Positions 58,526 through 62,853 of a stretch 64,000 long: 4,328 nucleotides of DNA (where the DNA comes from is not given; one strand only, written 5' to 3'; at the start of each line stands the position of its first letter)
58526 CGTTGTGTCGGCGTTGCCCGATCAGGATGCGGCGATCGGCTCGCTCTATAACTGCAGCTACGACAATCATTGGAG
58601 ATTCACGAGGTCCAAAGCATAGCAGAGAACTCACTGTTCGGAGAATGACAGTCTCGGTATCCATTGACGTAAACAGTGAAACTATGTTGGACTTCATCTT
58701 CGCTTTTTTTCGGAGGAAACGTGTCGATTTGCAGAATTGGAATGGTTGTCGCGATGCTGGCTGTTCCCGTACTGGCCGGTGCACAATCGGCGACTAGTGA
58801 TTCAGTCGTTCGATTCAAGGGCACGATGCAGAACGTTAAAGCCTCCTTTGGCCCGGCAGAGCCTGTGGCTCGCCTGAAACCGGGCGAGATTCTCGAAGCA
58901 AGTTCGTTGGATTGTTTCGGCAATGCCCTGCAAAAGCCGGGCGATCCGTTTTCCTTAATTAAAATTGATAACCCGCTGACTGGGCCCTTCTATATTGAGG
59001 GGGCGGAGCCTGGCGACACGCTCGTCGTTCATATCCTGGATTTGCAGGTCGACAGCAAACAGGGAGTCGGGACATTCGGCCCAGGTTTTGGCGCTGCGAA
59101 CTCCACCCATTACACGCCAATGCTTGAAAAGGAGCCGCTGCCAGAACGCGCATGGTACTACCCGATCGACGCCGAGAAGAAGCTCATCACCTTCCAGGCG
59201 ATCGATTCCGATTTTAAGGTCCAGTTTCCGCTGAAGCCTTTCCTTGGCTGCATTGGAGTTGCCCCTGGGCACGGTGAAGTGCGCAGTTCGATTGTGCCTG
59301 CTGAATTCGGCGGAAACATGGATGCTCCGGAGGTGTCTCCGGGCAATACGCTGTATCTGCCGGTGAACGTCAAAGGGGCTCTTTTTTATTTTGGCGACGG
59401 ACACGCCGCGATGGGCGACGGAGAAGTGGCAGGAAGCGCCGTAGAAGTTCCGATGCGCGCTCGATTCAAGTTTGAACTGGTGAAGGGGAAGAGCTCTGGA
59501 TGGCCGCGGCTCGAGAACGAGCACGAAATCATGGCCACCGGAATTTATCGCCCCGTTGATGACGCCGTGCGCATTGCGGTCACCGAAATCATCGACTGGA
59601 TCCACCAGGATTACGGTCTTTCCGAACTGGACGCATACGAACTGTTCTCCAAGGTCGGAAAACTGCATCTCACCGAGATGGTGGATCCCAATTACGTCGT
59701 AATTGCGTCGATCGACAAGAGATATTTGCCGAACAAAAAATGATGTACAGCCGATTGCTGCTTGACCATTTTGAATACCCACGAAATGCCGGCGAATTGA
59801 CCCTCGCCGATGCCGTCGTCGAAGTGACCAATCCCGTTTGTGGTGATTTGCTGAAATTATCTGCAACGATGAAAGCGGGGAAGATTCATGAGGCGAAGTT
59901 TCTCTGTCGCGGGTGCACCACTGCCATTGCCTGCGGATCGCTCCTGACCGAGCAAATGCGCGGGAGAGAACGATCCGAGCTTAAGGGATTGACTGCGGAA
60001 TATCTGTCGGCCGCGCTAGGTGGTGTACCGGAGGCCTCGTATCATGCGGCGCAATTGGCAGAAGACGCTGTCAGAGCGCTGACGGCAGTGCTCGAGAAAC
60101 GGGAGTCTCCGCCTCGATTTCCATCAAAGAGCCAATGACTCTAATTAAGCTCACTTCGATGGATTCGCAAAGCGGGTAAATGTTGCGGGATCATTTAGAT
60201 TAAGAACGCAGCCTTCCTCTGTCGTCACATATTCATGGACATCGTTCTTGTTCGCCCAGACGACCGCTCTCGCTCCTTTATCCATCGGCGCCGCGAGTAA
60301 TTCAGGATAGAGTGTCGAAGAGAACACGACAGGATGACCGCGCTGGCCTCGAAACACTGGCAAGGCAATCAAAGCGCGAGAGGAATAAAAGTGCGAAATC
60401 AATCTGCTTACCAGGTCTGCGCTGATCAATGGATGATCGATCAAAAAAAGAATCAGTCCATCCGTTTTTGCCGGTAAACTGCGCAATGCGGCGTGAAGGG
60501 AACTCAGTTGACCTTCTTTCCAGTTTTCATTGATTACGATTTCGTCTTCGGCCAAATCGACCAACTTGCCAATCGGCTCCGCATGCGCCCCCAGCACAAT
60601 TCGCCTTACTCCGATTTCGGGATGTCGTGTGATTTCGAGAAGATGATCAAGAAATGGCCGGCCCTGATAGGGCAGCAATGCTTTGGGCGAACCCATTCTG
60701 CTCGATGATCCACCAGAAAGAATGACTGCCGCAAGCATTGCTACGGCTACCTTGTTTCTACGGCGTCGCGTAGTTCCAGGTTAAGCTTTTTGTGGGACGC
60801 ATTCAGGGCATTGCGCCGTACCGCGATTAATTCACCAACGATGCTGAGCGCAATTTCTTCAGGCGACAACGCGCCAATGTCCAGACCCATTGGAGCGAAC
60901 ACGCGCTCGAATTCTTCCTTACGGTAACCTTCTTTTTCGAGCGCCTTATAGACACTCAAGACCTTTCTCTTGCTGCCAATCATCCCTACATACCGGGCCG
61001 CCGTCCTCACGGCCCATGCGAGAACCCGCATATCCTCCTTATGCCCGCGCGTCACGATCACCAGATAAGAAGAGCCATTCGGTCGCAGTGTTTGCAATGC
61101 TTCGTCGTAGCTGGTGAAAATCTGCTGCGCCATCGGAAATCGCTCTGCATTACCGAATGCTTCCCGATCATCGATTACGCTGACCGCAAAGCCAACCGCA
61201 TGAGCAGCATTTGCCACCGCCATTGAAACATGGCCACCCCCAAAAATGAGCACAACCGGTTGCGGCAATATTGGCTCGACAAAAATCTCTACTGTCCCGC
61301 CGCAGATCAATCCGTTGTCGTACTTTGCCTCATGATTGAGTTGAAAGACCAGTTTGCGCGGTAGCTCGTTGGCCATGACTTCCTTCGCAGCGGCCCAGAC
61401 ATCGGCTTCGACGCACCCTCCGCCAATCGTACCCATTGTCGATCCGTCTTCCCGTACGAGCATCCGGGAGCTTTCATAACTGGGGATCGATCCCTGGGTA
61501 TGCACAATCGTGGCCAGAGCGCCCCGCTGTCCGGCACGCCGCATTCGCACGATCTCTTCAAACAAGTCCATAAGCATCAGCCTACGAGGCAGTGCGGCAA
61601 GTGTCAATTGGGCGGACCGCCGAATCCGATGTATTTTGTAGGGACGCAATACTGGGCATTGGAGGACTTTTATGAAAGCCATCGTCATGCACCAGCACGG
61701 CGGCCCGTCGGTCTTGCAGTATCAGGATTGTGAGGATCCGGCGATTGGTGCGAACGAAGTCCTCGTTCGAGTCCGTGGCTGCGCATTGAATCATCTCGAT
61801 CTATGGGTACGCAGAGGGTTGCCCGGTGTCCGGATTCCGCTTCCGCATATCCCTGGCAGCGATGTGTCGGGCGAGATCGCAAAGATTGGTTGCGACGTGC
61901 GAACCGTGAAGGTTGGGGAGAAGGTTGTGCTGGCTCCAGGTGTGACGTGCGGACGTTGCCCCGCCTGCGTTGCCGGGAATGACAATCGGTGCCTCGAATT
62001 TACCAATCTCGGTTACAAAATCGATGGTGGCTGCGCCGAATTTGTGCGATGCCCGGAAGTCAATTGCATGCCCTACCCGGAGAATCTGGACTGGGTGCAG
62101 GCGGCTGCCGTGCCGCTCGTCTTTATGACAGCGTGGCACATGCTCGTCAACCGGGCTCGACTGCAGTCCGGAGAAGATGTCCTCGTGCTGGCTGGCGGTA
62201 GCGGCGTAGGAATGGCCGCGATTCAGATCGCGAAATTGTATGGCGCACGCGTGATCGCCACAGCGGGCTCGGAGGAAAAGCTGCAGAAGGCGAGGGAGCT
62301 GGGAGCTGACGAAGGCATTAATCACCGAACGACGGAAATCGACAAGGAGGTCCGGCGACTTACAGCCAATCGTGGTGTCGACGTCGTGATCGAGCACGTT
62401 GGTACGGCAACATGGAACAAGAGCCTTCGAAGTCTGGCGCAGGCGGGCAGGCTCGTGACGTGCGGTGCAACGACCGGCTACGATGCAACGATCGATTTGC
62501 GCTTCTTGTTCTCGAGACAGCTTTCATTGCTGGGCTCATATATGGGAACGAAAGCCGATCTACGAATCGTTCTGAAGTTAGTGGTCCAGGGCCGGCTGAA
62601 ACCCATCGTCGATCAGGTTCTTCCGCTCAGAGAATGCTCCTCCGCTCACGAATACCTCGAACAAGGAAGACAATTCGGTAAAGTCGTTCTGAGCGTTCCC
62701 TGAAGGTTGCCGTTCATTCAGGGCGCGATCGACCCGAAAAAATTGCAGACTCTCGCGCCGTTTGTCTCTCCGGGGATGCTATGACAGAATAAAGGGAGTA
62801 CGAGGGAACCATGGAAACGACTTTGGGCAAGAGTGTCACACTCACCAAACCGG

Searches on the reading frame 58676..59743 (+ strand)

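Call 50: search_protein_families(library=pfam, proteins=[window:58676-59743:+])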
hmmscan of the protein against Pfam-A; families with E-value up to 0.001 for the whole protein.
window:58676-59743:+ (355 aa): 1 family
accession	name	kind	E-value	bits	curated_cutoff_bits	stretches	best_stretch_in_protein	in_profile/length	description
PF03069.20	FmdA_AmdA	-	4.8e-32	111.7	27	2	205-341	203-361/373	Acetamidase/Formamidase family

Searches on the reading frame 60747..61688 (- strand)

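Call 50: search_protein_families(library=pfam, proteins=[window:60747-61688:-])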
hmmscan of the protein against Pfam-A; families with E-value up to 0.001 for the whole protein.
window:60747-61688:- (313 aa): 2 families
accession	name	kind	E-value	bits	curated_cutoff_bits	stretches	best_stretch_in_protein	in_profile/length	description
PF13478.12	XdhC_C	-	4e-41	140.9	29.7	1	146-287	1-125/125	XdhC Rossmann domain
PF02625.21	XdhC_CoxI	-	6.3e-22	77.7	24.3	1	50-111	2-63/68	XdhC and CoxI family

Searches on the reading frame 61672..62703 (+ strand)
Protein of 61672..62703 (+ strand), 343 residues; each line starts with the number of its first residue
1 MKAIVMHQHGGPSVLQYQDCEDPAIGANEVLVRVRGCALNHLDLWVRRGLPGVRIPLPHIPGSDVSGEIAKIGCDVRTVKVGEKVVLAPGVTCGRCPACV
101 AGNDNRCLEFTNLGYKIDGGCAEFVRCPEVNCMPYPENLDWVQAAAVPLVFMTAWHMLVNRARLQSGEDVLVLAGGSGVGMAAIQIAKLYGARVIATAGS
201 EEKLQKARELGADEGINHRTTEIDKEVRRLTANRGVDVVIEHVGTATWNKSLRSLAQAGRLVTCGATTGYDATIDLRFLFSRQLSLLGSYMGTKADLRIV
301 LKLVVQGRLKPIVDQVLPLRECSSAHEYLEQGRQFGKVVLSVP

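Call 50: search_protein_families(library=pfam, proteins=[window:61672-62703:+])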
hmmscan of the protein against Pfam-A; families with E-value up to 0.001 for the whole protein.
window:61672-62703:+ (343 aa): 5 families
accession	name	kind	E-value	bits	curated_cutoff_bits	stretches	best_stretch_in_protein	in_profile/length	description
PF00107.32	ADH_zinc_N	-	2.6e-36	124.9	31.8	1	178-304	1-127/129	Zinc-binding dehydrogenase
PF13602.12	ADH_zinc_N_2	-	7.1e-25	88.9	27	1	210-340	1-134/134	Zinc-binding dehydrogenase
PF08240.17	ADH_N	-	8.1e-25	87.5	23.5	1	26-137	1-104/104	Alcohol dehydrogenase GroES-like domain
PF13649.12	Methyltransf_25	-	0.00019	22.5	27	1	172-256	1-87/97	Methyltransferase domain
PF02353.26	CMAS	-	0.00032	20.5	27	1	156-252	52-149/273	Mycolic acid cyclopropane synthetase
